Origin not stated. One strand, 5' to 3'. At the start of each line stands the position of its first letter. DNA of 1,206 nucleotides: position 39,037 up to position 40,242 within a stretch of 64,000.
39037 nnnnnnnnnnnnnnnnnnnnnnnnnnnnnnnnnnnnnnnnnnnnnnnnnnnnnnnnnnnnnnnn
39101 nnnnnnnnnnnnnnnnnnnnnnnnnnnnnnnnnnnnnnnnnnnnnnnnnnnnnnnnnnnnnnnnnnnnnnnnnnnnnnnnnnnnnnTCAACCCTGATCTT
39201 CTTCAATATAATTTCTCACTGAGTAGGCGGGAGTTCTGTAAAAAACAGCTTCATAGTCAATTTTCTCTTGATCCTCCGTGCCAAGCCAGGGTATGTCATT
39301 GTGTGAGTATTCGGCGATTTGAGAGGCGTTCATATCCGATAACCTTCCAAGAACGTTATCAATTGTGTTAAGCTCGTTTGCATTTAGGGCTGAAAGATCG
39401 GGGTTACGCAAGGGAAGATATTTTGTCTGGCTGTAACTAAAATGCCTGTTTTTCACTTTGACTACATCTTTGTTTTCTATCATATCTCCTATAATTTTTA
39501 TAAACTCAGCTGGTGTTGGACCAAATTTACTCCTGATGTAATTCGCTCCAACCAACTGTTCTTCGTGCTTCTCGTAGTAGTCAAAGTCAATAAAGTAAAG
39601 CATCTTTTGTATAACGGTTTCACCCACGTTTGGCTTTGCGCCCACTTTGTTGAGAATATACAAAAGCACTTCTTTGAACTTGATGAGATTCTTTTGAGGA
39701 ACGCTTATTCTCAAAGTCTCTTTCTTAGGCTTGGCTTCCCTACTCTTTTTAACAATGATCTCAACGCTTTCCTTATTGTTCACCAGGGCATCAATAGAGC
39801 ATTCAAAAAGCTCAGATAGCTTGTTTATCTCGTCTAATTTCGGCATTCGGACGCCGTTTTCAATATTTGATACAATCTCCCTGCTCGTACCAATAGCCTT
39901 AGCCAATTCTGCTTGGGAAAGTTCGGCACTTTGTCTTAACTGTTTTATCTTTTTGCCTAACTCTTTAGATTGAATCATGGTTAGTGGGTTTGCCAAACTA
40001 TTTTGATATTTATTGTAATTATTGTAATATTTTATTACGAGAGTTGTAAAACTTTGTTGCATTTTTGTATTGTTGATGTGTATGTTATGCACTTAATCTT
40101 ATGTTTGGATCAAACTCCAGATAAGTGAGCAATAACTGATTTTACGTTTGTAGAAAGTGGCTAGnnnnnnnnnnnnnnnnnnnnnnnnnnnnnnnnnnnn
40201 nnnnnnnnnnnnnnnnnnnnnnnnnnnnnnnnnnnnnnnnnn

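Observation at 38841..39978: XRE-HTH/DUF4065 (Panacea-type) antitoxin coupled to a RelE/ParE-like toxin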

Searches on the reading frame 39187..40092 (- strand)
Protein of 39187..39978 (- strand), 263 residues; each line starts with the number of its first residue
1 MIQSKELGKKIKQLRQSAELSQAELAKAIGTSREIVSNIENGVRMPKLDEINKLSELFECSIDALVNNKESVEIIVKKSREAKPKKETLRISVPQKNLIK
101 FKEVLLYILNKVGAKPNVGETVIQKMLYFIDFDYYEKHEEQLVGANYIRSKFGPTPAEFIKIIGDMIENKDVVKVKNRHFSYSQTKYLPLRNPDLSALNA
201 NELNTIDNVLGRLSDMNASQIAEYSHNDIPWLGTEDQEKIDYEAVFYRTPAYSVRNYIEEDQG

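Call 3: search_protein_families(library=pfam, proteins=[window:39187-39978:-, window:39187-40092:-], max_evalue=1)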
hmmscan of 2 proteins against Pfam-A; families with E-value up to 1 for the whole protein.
window:39187-39978:- (263 aa): 12 families
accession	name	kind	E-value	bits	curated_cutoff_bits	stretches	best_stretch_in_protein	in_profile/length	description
PF13274.11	SocA_Panacea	-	6.3e-17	63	25.7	1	123-231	1-112/113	Antitoxin SocA-like, Panacea domain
PF01381.28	HTH_3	-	8.9e-16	58.1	23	1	11-65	1-55/55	Helix-turn-helix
PF12844.13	HTH_19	-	3e-12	46.7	30.2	1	8-69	1-62/64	Helix-turn-helix domain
PF13560.12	HTH_31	-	2.6e-10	40.9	27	1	6-61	1-57/64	Helix-turn-helix domain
PF13443.12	HTH_26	-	2e-06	28.4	22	1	10-63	1-55/63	Cro/C1-type HTH DNA-binding domain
PF17762.8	HTH_ParB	-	0.0029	18.1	22.6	1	8-39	9-40/102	ParB HTH domain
PF13744.12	HTH_37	-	0.0053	17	27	1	6-42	18-54/80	Helix-turn-helix domain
PF04545.22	Sigma70_r4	-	0.0081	16.1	24.1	1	13-41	14-42/50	Sigma-70, region 4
PF13545.12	HTH_Crp_2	-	0.014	15.8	27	1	19-39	22-42/70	Crp-like helix-turn-helix domain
PF15731.11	MqsA_antitoxin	-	0.11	13.1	30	1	8-52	71-115/131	Antitoxin component of bacterial toxin-antitoxin system, MqsA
PF08279.18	HTH_11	-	0.2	12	25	1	10-37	5-33/55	HTH domain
PF14590.12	DUF4447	-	0.27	11.5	27.2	1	10-80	11-81/166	Domain of unknown function (DUF4447)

window:39187-40092:- (301 aa): 10 families
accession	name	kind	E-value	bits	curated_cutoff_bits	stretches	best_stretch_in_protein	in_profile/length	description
PF13274.11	SocA_Panacea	-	7.2e-17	62.8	25.7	1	161-269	1-112/113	Antitoxin SocA-like, Panacea domain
PF01381.28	HTH_3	-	1.2e-15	57.7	23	1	49-103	1-55/55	Helix-turn-helix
PF12844.13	HTH_19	-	2.4e-12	47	30.2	1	46-107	1-62/64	Helix-turn-helix domain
PF13560.12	HTH_31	-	3.3e-10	40.5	27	1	44-99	1-57/64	Helix-turn-helix domain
PF13443.12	HTH_26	-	2.4e-06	28.1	22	1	48-101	1-55/63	Cro/C1-type HTH DNA-binding domain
PF17762.8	HTH_ParB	-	0.0031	18.1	22.6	1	45-77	8-40/102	ParB HTH domain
PF13744.12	HTH_37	-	0.006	16.8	27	1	44-80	18-54/80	Helix-turn-helix domain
PF04545.22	Sigma70_r4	-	0.01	15.8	24.1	1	51-79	14-42/50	Sigma-70, region 4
PF13545.12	HTH_Crp_2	-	0.014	15.8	27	1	56-77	21-42/70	Crp-like helix-turn-helix domain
PF15731.11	MqsA_antitoxin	-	0.037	14.6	30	1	28-90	52-115/131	Antitoxin component of bacterial toxin-antitoxin system, MqsA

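Call 4: search_protein_families(library=ncbifam, proteins=[window:39187-39978:-], max_evalue=1)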
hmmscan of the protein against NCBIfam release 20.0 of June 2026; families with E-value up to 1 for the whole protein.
window:39187-39978:- (263 aa): 25 families
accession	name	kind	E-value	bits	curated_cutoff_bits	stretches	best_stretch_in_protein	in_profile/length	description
NF041951.1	phage_RstR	subfamily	4.6e-13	49.4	80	1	7-73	3-69/108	RstR family transcriptional repressor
TIGR03070.1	couple_hipB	subfamily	1.4e-11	44.2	71.65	1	5-58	1-54/58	type II toxin-antitoxin system Y4mF family antitoxin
NF052239.1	antitox_spr1629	equivalog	4.3e-08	32.7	335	1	8-118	4-118/377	spr1629 family repressor/antitoxin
NF041575.1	antitoxPezA_Strep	equivalog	2.6e-07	30.7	290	1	7-68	2-63/158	type II toxin-antitoxin system antitoxin PezA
NF007257.0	PRK09706.1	subfamily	6e-07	29.3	101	1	3-100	2-94/135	transcriptional repressor DicA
TIGR00270.2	TIGR00270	equivalog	1.2e-06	28.4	110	1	8-70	77-139/159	multiprotein bridging factor aMBF1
NF003162.0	PRK04140.1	equivalog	1.2e-06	27.8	263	1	8-87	128-201/317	transcriptional regulator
NF007271.0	PRK09726.1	equivalog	2.6e-05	24.1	79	1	5-62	11-68/88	type II toxin-antitoxin system antitoxin HipB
NF007408.0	PRK09943.1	equivalog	2.7e-05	23.8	211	1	7-71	8-72/185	HTH-type transcriptional regulator PuuR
NF047745.1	SocA_antitoxin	equivalog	2.9e-05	23.8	190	1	117-236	20-134/176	type VI toxin-antitoxin system SocA family antitoxin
NF038139.1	Reg_Aceta_RamB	equivalog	3.4e-05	22.7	700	1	8-65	4-61/465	acetate metabolism transcriptional regulator RamB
NF047948.1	male_kill_WMK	equivalog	4.1e-05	23.2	300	1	4-71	160-227/300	WO male-killing family protein Wmk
NF047542.1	telomere_Tap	equivalog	9.7e-05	21.3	600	1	12-85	23-97/695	telomere-associated protein Tap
NF006015.0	PRK08154.1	subfamily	0.00011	21.5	204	1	5-74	29-100/314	anaerobic benzoate catabolism transcriptional regulator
TIGR03830.1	CxxCG_CxxCG_HTH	subfamily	0.00015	21.5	61.8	1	6-46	65-105/127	type II TA system antitoxin MqsA family protein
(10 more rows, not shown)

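Call 7: search_protein_families(library=padloc, proteins=[window:39187-39978:-], max_evalue=1)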
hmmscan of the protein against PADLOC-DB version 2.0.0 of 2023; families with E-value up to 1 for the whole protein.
window:39187-39978:- (263 aa): 20 families
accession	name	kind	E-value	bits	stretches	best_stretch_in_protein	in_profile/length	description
PDLC02926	HTH_VI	-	1.1e-14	52.5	1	7-84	2-78/92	-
PDLC03954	RmrA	-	4.2e-11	40.4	1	8-138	12-144/380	-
PDLC04775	PDC-M69A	-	3.2e-10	38.5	1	5-72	6-73/113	-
PDLC03951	RmrA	-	1.8e-09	35.1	1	8-69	10-71/400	-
PDLC03665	Control_protein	-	3.3e-09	34.9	1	7-69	9-72/77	control protein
PDLC03945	RmrA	-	9.3e-09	32.9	1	8-126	4-126/394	-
PDLC04142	capH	-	1.8e-07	30.2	1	5-70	5-70/103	capH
PDLC03952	RmrA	-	1.9e-07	28.3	1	9-67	25-83/395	-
PDLC03947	RmrA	-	2.9e-07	27.6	1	4-87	9-95/383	-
PDLC03944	RmrA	-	7.9e-06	23.2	1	6-68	6-68/384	-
PDLC03949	RmrA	-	1.8e-05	21.8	1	9-66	5-62/363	-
PDLC03943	RmrA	-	4.4e-05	20.7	1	8-97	4-90/370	-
PDLC03953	RmrA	-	0.0015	15.8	1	6-65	5-64/373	-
PDLC03664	Control_protein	-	0.0021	16.5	1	7-55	14-62/74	control protein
PDLC03666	Control_protein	-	0.0038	15.7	1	6-62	6-62/77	control protein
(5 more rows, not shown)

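Call 20: list_cluster_members(proteins=[P0012, P0002, P0009, P0020, P0024, P0069, P0093, P0100, window:39187-39978:-, window:39187-40092:-])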
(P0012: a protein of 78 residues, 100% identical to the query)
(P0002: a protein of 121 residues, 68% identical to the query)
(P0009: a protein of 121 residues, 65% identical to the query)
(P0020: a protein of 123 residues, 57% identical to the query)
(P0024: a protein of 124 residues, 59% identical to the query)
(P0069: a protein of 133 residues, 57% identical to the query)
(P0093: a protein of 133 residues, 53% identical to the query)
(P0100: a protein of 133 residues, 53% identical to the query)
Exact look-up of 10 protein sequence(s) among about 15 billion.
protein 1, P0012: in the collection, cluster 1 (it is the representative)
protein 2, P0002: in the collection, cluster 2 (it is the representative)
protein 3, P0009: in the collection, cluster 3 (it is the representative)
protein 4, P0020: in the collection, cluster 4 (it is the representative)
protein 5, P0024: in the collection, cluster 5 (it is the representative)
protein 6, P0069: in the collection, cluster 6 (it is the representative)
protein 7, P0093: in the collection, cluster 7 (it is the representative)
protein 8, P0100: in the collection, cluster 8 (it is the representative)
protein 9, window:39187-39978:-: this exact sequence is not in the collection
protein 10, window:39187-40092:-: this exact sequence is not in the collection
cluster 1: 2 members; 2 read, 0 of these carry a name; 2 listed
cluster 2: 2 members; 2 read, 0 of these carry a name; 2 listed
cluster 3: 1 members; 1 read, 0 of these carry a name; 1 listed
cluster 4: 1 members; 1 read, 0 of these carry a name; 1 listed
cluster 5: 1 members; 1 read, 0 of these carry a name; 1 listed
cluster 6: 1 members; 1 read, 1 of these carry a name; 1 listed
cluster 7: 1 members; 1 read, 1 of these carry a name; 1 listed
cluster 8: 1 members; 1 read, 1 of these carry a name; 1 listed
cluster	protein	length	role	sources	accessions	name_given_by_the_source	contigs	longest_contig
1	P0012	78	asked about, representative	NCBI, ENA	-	-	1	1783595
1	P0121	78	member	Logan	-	-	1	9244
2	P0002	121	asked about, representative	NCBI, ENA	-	-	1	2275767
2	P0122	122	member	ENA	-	-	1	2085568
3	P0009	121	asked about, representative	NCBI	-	-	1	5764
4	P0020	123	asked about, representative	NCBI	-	-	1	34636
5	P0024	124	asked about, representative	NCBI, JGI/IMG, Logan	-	-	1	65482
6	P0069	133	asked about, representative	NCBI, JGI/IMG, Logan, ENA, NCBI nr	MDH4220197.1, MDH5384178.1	MAG: hypothetical protein OEY18_05670 [Candidatus Aminicenantes bacterium] | hypothetical protein [Candidatus Aminicenantes bacterium]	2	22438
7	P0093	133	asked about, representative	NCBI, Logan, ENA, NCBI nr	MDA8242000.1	MAG: hypothetical protein M0Z67_16745 [Nitrospiraceae bacterium] | hypothetical protein [Nitrospiraceae bacterium]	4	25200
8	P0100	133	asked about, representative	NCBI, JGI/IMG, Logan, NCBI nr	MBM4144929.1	MAG: hypothetical protein FJ240_01455 [Nitrospira sp.] | hypothetical protein [Nitrospira sp.]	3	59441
